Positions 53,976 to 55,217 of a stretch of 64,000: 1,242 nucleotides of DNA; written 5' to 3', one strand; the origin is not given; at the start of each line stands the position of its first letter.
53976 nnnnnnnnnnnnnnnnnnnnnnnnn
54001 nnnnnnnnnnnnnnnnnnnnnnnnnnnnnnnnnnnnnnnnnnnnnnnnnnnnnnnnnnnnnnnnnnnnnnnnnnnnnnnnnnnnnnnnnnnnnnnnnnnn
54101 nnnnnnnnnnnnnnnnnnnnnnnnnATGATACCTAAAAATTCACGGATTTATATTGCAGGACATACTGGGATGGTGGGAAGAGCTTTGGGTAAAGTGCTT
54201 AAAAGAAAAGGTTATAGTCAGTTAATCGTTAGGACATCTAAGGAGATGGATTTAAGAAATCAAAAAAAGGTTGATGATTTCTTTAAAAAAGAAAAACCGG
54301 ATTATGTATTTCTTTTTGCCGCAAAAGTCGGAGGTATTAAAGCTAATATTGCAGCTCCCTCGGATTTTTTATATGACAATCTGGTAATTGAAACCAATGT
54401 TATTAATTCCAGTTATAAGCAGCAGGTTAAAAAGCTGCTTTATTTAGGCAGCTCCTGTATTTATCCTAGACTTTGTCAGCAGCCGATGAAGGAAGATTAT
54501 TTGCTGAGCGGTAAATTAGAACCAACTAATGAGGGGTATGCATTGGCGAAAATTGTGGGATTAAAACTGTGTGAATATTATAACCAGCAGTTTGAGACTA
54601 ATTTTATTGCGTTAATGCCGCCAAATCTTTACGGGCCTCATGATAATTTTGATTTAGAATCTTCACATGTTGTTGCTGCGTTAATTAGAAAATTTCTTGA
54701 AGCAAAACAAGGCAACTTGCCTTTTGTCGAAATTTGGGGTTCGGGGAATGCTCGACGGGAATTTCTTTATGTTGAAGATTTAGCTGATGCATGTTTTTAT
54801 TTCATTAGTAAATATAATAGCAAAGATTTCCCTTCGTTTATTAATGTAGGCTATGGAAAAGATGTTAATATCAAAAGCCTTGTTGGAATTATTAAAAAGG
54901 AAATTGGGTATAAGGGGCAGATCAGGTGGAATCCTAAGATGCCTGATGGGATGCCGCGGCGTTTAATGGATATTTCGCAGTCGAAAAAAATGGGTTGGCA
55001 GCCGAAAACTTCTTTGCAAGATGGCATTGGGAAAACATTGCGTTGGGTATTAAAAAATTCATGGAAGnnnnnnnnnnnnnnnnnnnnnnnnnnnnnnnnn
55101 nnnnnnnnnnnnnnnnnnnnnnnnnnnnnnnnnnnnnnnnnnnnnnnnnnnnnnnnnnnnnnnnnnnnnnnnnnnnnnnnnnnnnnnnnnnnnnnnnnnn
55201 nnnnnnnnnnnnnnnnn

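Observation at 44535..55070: Two parallel 3,6-dideoxyhexose pathways (CDP- and GDP-based) sit in one locus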

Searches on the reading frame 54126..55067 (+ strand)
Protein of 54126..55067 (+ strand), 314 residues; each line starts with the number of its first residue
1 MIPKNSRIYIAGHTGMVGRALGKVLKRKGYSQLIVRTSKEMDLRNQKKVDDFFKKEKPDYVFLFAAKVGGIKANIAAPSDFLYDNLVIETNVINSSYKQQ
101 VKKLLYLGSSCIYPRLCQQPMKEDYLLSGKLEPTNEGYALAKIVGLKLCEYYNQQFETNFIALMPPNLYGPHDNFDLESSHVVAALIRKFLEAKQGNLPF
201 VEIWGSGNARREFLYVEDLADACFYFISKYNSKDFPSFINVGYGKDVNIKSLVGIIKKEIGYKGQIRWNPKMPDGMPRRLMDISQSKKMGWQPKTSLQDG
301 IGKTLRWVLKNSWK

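Call 5: search_protein_families(library=ncbifam, proteins=[window:54126-55067:+], max_evalue=0.00001)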
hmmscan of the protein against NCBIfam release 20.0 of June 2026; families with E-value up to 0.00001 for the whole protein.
window:54126-55067:+ (314 aa): 9 families
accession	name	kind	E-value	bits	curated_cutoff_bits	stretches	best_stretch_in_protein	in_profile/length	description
NF047922.1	GDPFucSynFcl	equivalog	2.3e-127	424.7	500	1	5-312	2-305/308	GDP-L-fucose synthase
TIGR01179.1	galE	equivalog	7.1e-21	74.4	262.3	1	40-311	53-328/332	UDP-glucose 4-epimerase GalE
TIGR01181.1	dTDP_gluc_dehyt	equivalog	9.1e-19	67.7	365.1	1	41-313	57-316/321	dTDP-glucose 4,6-dehydratase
TIGR04180.1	EDH_00030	hypoth_equivalog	6e-14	51.8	475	1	42-269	57-265/297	NAD-dependent 4,6-dehydratase LegB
TIGR02197.1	heptose_epim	equivalog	2.4e-13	49.9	274.6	1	8-309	1-314/316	ADP-glyceromanno-heptose 6-epimerase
NF007490.0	PRK10084.1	subfamily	1.8e-12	46.9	649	1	167-312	196-338/361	dTDP-glucose 4,6-dehydratase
NF007956.0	PRK10675.1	subfamily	4.4e-08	32.6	394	0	207-310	227-331/338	UDP-glucose 4-epimerase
NF007582.0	PRK10217.1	equivalog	1.1e-06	28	698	0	201-312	214-336/355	dTDP-glucose 4,6-dehydratase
NF011728.1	PRK15181.1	equivalog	1.2e-06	27.8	760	1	53-309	85-338/348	Vi polysaccharide biosynthesis UDP-N-acetylglucosaminuronic acid C-4 epimerase TviC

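Call 6: search_protein_families(library=pfam, proteins=[window:54126-55067:+], max_evalue=0.00001)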
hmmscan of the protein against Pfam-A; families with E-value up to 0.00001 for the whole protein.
window:54126-55067:+ (314 aa): 3 families
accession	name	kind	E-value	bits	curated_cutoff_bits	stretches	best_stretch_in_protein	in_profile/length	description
PF01370.27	Epimerase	-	4.5e-62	210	20.9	1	8-242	1-240/240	NAD dependent epimerase/dehydratase family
PF16363.11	GDP_Man_Dehyd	-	2.6e-18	67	27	1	40-303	58-331/332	GDP-mannose 4,6 dehydratase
PF04321.23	RmlD_sub_bind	-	6.7e-07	29.1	27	1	7-66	2-60/287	RmlD substrate binding domain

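Call 19: search_solved_structures(query=window:54126-55067:+, show_alignments=2, max_evalue=1e-20)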
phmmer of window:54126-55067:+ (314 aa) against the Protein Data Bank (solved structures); distinct sequences matched with E-value up to 1e-20: 21.
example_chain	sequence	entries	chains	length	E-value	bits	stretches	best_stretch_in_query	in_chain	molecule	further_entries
1bsv_A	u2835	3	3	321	9.9e-98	330.4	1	6-312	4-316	PROTEIN (GDP-FUCOSE SYNTHETASE) | GDP-FUCOSE SYNTHETASE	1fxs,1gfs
1bws_A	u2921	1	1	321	9.9e-98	330.4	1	6-312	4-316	PROTEIN (GDP-4-KETO-6-DEOXY-D-MANNOSE EPIMERASE/REDUCTASE)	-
1e6u_A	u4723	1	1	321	7.3e-97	327.5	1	6-312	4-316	GDP-FUCOSE SYNTHETASE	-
1e7s_A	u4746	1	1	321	1.3e-96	326.7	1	6-312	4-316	GDP-FUCOSE SYNTHETASE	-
1e7q_A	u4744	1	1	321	1.4e-96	326.6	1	6-312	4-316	GDP-FUCOSE SYNTHETASE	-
1e7r_A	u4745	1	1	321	8.8e-96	324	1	6-312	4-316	GDP-FUCOSE SYNTHETASE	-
7anh_A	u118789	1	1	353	7.2e-88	298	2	3-195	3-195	GDP-L-fucose synthase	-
8ewu_A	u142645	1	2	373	1.3e-86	293.8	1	1-193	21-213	GDP-L-fucose synthase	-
7ll6_A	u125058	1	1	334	1.7e-86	293.5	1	6-306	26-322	GDP-L-fucose synthase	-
8du0_A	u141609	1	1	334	1.7e-86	293.5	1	6-306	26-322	GDP-L-fucose synthase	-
7cxt_A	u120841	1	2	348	2.6e-74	253.5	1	4-194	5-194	GDP-L-fucose synthase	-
7m13_A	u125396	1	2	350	2.7e-74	253.4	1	4-194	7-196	GDP-L-fucose synthase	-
7anc_A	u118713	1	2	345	3e-74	253.2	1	4-194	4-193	GDP-L-fucose synthase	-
4e5y_A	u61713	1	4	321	2e-42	148.7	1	6-293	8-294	GDP-L-fucose synthase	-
4b8w_A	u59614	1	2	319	2e-42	148.7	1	5-293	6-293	GDP-L-FUCOSE SYNTHASE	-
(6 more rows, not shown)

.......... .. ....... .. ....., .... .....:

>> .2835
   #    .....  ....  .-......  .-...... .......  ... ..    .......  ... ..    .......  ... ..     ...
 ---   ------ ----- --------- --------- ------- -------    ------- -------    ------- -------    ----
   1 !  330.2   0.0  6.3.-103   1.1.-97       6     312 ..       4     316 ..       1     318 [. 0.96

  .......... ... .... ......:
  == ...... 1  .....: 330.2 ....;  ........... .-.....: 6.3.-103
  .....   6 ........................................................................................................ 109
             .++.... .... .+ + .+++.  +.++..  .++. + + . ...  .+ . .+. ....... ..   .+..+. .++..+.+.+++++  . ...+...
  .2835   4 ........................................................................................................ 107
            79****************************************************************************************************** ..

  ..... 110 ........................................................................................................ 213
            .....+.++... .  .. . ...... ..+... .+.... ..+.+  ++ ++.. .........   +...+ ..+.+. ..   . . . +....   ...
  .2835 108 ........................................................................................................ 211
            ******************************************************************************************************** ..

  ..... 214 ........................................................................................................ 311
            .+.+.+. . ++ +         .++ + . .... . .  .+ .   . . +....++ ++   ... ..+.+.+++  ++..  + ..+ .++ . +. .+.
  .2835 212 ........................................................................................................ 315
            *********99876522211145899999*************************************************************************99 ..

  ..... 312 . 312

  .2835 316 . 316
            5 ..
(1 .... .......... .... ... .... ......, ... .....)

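Call 68: find_related_loci(query=window:54126-55067:+, collection=metagenome_contigs, flank=5000)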
Query window:54126-55067:+ (314 aa) in metagenome_contigs; peptide patterns used: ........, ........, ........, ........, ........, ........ (x = any residue, [..] = any of these).
600 stretches matched a pattern (row limit reached: there are more); 545 encode a relative of the query (tblastn E <= 1e-3); the best 80 are kept; 80 distinct loci.
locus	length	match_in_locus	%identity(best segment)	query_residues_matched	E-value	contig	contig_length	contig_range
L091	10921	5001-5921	56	2-311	2e-124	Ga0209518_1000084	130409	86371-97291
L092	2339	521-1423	57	4-307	9e-128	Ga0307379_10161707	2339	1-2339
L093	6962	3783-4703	55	2-311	5e-121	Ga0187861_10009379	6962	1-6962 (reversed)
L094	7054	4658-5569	55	5-311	4e-120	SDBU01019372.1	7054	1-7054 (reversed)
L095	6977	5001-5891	57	5-304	1e-119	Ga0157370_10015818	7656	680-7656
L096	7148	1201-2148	57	1-312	1e-119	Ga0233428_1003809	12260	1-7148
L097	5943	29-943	55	4-311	3e-119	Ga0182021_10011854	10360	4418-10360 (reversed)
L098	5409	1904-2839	57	5-312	1e-119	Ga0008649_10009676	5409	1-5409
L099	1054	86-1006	55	2-311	7e-131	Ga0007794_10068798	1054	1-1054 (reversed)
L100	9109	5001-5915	54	4-311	1e-117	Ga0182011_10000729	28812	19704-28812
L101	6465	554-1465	53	4-311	3e-117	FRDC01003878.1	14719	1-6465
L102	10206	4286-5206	53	4-310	4e-117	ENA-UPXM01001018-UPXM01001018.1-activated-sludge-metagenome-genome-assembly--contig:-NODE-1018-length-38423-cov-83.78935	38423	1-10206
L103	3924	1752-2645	56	1-301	6e-118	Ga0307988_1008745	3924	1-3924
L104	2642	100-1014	54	4-311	1e-120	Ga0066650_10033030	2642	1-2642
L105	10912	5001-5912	54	4-310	8e-116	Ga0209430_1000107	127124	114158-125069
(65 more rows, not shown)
